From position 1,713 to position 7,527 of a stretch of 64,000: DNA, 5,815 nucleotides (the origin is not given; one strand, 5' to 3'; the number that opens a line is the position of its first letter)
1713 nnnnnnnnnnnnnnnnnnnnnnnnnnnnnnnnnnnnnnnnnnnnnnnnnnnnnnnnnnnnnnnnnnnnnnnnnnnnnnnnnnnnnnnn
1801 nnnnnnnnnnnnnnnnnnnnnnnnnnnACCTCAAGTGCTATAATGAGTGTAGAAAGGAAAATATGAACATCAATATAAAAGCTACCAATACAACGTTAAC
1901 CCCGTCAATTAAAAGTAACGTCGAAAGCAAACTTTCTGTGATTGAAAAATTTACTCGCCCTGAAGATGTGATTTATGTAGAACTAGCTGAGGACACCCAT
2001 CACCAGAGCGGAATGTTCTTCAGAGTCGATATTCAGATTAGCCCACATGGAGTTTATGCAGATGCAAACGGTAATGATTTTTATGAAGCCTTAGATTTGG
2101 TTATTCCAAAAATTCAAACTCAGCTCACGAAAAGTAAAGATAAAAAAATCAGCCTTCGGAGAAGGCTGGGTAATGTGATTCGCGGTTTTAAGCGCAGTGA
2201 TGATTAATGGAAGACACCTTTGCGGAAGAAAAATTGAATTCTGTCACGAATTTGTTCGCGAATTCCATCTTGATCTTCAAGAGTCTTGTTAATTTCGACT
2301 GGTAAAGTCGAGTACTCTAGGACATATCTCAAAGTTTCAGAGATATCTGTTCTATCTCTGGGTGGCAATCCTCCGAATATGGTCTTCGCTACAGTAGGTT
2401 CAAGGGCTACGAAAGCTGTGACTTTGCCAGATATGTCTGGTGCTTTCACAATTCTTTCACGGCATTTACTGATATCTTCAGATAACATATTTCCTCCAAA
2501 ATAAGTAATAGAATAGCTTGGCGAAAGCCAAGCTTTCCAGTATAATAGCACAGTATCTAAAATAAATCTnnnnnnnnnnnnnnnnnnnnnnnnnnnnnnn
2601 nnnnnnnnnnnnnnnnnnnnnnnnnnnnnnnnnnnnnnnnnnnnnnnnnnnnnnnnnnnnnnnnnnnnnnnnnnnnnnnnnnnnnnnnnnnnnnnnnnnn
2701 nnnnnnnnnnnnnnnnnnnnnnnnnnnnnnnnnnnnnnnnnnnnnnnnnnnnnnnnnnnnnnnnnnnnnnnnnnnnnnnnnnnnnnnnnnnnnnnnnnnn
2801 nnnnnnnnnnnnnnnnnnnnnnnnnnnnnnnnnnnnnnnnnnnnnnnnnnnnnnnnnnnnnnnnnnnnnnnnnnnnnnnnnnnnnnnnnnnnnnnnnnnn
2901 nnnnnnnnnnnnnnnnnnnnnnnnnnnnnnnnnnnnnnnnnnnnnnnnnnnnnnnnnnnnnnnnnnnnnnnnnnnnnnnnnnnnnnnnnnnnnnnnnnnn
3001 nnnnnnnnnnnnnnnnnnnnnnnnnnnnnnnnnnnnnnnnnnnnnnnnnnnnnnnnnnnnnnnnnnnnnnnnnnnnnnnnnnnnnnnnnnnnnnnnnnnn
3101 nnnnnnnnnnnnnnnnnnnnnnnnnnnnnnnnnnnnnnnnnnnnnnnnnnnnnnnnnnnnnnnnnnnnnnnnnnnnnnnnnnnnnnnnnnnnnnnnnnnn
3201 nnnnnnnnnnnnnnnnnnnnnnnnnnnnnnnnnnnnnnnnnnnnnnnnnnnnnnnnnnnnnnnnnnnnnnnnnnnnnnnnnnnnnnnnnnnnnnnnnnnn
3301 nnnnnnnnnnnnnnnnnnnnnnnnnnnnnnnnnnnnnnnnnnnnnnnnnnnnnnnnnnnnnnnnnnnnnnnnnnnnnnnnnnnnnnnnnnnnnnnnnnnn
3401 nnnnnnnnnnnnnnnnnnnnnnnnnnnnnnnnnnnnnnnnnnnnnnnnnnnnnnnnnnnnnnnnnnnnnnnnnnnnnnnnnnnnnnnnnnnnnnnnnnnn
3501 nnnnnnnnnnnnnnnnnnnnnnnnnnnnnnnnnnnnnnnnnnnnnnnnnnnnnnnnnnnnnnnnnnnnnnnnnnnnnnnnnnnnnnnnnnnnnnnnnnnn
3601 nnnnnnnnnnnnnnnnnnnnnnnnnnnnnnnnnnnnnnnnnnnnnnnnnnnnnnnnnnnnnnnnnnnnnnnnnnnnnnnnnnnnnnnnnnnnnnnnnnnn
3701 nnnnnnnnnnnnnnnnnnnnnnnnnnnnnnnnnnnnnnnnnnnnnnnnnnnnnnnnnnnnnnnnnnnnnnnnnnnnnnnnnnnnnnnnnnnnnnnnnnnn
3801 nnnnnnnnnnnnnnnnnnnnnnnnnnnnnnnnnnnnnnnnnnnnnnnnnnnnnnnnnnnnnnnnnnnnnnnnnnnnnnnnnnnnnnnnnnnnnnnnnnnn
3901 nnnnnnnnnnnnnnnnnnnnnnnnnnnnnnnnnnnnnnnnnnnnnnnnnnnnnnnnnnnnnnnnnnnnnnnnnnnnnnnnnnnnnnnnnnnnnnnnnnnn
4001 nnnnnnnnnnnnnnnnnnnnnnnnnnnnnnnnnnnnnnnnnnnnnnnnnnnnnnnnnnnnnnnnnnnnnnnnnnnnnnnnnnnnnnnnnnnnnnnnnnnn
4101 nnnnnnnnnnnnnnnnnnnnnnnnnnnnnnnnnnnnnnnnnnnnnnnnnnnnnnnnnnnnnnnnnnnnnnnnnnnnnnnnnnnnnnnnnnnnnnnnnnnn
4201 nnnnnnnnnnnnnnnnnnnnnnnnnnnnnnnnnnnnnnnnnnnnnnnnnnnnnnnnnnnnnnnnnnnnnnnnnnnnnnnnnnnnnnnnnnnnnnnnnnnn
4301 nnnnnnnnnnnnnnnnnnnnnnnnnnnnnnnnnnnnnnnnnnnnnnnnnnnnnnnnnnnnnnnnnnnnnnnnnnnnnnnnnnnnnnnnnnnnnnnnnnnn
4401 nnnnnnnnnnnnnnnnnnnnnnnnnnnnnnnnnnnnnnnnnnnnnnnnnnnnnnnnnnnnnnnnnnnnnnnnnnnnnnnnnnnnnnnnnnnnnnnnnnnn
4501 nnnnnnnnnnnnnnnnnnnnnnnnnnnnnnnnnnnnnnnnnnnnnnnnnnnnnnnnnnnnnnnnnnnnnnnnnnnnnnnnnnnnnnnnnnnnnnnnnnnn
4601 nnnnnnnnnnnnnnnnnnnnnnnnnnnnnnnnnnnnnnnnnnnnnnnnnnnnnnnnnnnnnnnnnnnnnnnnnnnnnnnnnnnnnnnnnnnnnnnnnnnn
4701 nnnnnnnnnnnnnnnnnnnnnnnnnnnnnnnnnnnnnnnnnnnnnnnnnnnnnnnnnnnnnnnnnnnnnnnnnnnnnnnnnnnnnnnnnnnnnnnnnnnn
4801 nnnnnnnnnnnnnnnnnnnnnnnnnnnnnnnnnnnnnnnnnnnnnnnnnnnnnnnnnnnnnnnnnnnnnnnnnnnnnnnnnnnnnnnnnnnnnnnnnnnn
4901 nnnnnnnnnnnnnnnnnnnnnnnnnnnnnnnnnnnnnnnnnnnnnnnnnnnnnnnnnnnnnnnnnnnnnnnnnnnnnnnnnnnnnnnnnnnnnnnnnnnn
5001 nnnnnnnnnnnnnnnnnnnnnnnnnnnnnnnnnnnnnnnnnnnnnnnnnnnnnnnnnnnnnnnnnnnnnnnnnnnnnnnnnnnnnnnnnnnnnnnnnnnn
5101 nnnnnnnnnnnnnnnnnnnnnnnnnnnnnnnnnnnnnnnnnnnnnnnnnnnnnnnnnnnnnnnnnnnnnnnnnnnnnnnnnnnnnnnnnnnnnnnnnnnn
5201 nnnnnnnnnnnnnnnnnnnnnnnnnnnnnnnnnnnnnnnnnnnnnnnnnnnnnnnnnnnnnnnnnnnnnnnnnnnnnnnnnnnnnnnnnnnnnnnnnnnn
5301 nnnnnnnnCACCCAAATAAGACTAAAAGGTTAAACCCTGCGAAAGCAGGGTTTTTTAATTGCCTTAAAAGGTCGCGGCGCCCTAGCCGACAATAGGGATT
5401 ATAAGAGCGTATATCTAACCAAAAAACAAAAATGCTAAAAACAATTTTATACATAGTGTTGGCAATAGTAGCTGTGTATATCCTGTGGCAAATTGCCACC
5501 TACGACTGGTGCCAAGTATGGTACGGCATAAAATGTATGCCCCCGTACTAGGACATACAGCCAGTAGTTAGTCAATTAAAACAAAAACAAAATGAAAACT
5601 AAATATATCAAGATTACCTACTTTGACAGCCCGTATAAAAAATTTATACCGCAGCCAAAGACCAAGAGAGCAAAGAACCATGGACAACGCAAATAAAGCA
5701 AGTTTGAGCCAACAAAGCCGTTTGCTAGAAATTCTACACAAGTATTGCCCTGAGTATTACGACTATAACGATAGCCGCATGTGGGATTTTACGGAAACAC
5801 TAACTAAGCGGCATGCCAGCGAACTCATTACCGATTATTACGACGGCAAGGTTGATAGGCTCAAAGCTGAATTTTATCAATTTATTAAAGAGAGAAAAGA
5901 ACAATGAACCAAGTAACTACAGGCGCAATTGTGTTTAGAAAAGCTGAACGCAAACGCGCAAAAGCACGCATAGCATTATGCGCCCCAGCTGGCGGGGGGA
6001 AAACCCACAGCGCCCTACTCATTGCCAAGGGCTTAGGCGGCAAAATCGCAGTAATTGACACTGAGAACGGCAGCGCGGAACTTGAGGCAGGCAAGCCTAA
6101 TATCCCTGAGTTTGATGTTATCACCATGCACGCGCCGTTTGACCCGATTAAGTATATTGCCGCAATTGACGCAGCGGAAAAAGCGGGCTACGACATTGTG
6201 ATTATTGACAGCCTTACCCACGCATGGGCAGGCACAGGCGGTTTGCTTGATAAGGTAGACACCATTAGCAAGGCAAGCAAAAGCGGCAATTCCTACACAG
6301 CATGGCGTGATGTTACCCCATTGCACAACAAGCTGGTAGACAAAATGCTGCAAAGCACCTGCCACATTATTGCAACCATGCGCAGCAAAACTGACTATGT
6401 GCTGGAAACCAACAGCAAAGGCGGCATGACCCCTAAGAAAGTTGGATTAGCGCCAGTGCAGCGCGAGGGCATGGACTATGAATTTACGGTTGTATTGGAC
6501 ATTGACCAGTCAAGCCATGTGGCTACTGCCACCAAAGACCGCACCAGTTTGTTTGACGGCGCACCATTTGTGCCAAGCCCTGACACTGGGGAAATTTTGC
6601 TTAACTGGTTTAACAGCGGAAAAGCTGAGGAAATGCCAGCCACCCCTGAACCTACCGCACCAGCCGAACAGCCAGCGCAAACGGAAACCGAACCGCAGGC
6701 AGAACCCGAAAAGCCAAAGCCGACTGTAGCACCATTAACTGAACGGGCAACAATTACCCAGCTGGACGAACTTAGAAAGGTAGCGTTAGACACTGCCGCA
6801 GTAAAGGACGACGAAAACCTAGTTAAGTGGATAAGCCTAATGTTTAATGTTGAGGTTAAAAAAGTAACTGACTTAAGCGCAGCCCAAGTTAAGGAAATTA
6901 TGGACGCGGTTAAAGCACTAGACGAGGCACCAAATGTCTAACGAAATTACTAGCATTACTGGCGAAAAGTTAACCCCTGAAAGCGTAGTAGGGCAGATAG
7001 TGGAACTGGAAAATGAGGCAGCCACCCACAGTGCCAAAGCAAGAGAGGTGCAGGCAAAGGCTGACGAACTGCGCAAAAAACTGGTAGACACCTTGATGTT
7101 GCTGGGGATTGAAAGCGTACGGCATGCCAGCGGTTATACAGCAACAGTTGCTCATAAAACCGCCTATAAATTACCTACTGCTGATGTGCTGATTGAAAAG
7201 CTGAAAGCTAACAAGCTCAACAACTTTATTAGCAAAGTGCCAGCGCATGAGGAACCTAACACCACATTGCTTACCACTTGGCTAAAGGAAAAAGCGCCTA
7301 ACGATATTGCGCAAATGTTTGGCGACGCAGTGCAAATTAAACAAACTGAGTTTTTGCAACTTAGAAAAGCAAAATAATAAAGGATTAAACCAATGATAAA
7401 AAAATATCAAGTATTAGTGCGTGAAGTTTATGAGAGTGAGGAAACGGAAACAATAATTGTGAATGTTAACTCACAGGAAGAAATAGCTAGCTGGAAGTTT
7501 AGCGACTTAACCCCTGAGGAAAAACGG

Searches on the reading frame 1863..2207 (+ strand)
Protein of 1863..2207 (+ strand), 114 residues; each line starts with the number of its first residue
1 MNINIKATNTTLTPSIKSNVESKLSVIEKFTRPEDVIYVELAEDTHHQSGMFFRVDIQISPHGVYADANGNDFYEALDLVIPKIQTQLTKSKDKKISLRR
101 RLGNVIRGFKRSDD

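Call 83: find_encoding_contigs(protein=window:1863-2207:+, flank=7000, max_places=10)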
Protein window:1863-2207:+ (114 aa): 24 contigs read that carry it; 8 places shown.
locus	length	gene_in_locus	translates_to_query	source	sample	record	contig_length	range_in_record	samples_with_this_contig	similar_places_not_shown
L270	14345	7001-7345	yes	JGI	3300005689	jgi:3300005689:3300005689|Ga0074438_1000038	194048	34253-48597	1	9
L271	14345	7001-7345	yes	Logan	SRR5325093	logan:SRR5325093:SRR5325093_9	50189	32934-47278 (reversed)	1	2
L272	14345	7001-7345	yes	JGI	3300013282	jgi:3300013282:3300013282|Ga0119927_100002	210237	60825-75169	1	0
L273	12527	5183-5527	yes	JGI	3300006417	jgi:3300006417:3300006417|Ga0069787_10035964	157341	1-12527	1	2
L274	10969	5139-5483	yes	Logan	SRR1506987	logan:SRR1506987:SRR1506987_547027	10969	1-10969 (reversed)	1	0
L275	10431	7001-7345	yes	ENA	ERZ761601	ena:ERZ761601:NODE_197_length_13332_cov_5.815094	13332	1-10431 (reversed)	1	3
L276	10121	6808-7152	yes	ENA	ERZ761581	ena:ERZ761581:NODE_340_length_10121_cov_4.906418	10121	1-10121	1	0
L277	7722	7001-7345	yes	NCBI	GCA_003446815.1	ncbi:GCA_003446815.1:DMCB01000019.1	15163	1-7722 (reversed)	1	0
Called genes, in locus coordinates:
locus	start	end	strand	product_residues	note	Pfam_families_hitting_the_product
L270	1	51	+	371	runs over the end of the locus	PF13439:Glyco_transf_4 (weak), PF00534:Glycos_transf_1, PF13692:Glyco_trans_1_4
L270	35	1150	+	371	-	PF13439:Glyco_transf_4, PF20706:GT4-conflict, PF00534:Glycos_transf_1, PF13692:Glyco_trans_1_4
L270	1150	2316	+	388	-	PF13439:Glyco_transf_4, PF20706:GT4-conflict (weak), PF00534:Glycos_transf_1, PF13692:Glyco_trans_1_4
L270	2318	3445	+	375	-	PF03033:Glyco_transf_28, PF04101:Glyco_tran_28_C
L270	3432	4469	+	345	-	PF01734:Patatin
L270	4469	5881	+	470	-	PF01225:Mur_ligase, PF08245:Mur_ligase_M, PF02875:Mur_ligase_C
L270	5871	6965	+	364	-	PF01565:FAD_binding_4, PF02873:MurB_C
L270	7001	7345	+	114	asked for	PF02482:Ribosomal_S30AE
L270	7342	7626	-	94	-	-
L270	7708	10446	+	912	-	PF07517:SecA_DEAD, PF01043:SecA_PP_bind, PF21090:P-loop_SecA, PF07516:SecA_SW, PF02810:SEC-C (weak)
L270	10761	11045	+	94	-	-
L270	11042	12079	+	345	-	PF13479:AAA_24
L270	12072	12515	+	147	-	PF23984:DUF7307 (weak)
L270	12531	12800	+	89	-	-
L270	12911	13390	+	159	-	-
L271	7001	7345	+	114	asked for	PF02482:Ribosomal_S30AE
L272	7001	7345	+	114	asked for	PF02482:Ribosomal_S30AE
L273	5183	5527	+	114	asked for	PF02482:Ribosomal_S30AE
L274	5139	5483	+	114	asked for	PF02482:Ribosomal_S30AE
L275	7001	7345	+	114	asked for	PF02482:Ribosomal_S30AE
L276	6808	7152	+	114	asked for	PF02482:Ribosomal_S30AE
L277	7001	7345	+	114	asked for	PF02482:Ribosomal_S30AE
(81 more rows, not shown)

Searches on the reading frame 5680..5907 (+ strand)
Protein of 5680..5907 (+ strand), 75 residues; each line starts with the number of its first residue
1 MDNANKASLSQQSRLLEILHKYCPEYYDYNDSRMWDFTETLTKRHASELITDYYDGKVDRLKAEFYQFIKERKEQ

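Call 9: search_protein_families(library=pfam, proteins=[window:5680-5907:+], max_evalue=0.1)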
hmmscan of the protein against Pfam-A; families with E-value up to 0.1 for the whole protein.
window:5680-5907:+ (75 aa): 0 families

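Call 10: search_protein_families(library=phrogs, proteins=[window:5680-5907:+], max_evalue=0.1)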
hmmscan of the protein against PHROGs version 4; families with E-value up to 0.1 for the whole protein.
window:5680-5907:+ (75 aa): 3 families
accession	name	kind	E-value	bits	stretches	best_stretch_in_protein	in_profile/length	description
phrog_35184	-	unknown function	0.025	15.4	1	25-64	16-55/74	-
phrog_37087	-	unknown function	0.027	15.7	1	15-72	27-80/113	-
phrog_7556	-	unknown function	0.053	13.9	1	9-64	176-227/333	-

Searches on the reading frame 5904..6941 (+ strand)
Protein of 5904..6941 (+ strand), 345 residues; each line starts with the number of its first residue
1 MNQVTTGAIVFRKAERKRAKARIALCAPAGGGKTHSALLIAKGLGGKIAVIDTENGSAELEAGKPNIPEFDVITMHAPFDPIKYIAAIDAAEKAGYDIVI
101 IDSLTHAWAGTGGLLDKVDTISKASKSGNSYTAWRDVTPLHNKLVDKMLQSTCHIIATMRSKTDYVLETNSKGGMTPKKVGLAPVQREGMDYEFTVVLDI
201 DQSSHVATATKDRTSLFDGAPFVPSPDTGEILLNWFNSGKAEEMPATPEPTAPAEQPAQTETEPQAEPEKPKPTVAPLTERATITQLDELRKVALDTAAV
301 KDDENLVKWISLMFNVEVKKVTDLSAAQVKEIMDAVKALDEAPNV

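Call 9: search_protein_families(library=pfam, proteins=[window:5904-6941:+], max_evalue=0.1)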
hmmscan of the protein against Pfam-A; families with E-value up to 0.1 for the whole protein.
window:5904-6941:+ (345 aa): 2 families
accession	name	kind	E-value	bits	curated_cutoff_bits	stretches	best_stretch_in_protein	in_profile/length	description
PF13479.12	AAA_24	-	3.2e-26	92.8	27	1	20-219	2-185/195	AAA domain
PF13481.12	AAA_25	-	0.084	12.9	27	0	88-110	134-158/195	AAA domain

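Call 10: search_protein_families(library=phrogs, proteins=[window:5904-6941:+], max_evalue=0.1)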
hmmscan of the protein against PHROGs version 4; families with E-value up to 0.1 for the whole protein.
window:5904-6941:+ (345 aa): 8 families
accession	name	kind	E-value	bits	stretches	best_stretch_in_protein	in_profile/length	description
phrog_1366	-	unknown function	4.9e-85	286.7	1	9-272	3-268/307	-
phrog_124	-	DNA, RNA and nucleotide metabolism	2.2e-09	38.2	1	19-312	42-337/382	Sak4-like ssDNA annealing protein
phrog_4171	-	DNA, RNA and nucleotide metabolism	3e-05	24.8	1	243-341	256-362/392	RecT-like ssDNA annealing protein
phrog_22695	-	unknown function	0.006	17.9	1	243-339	61-148/152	-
phrog_15186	-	unknown function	0.0089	17.4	1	242-296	42-96/270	-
phrog_168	-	DNA, RNA and nucleotide metabolism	0.0093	16.7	1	21-163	43-141/314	clamp loader of DNA polymerase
phrog_5453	-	unknown function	0.037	13.9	1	189-283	728-776/863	-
phrog_24981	-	unknown function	0.075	14.2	0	229-283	3-56/110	-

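Call 55: find_related_loci(query=A2, collection=viral_contigs, flank=3000)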
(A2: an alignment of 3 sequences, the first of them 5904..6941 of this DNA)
Query A2 (345 aa) in viral_contigs; peptide patterns used: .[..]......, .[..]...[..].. (x = any residue, [..] = any of these).
599 stretches matched a pattern (row limit reached: there are more); 550 encode a relative of the query (tblastn E <= 1e-3); the best 80 are kept; 80 distinct loci.
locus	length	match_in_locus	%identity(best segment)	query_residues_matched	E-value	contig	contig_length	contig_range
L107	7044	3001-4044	64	9-345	5e-146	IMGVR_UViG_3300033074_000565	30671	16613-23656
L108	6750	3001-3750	56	10-267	8e-95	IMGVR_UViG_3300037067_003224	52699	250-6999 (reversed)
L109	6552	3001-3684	59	10-239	2e-92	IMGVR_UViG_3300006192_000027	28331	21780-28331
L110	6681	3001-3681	59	7-239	4e-92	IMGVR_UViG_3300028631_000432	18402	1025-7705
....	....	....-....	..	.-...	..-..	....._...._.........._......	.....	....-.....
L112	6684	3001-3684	57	9-239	1e-88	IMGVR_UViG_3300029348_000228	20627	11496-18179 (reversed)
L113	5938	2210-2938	57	9-260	2e-88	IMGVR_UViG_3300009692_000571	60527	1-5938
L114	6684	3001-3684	57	9-239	2e-88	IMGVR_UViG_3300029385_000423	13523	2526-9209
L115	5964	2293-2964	59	10-239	4e-88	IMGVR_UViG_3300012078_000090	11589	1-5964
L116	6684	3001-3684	56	9-239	8e-88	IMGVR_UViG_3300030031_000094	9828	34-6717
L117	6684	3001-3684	56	9-239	6e-88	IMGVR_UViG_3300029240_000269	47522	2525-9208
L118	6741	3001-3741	55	11-267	5e-85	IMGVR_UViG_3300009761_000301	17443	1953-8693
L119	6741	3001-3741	55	11-267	4e-85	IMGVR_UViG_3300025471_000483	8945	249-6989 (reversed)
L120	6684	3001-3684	56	9-239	4e-86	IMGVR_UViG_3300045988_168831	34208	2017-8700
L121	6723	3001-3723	55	7-251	2e-83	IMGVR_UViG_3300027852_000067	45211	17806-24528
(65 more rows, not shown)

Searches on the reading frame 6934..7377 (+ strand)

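Call 9: search_protein_families(library=pfam, proteins=[window:6934-7377:+], max_evalue=0.1)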
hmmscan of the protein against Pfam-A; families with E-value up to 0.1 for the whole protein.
window:6934-7377:+ (147 aa): 2 families
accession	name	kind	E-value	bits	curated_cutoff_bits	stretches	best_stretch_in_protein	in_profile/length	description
PF23984.1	DUF7307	-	3.8e-07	30.5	27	1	19-123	6-108/129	Pam3 gp33-like protein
PF23160.2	Spectrin_1st_PEPL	-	0.057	14.5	27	0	40-93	2-55/93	Periplakin spectrin-like repeat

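Call 10: search_protein_families(library=phrogs, proteins=[window:6934-7377:+], max_evalue=0.1)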
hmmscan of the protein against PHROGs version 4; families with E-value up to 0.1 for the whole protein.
window:6934-7377:+ (147 aa): 0 families
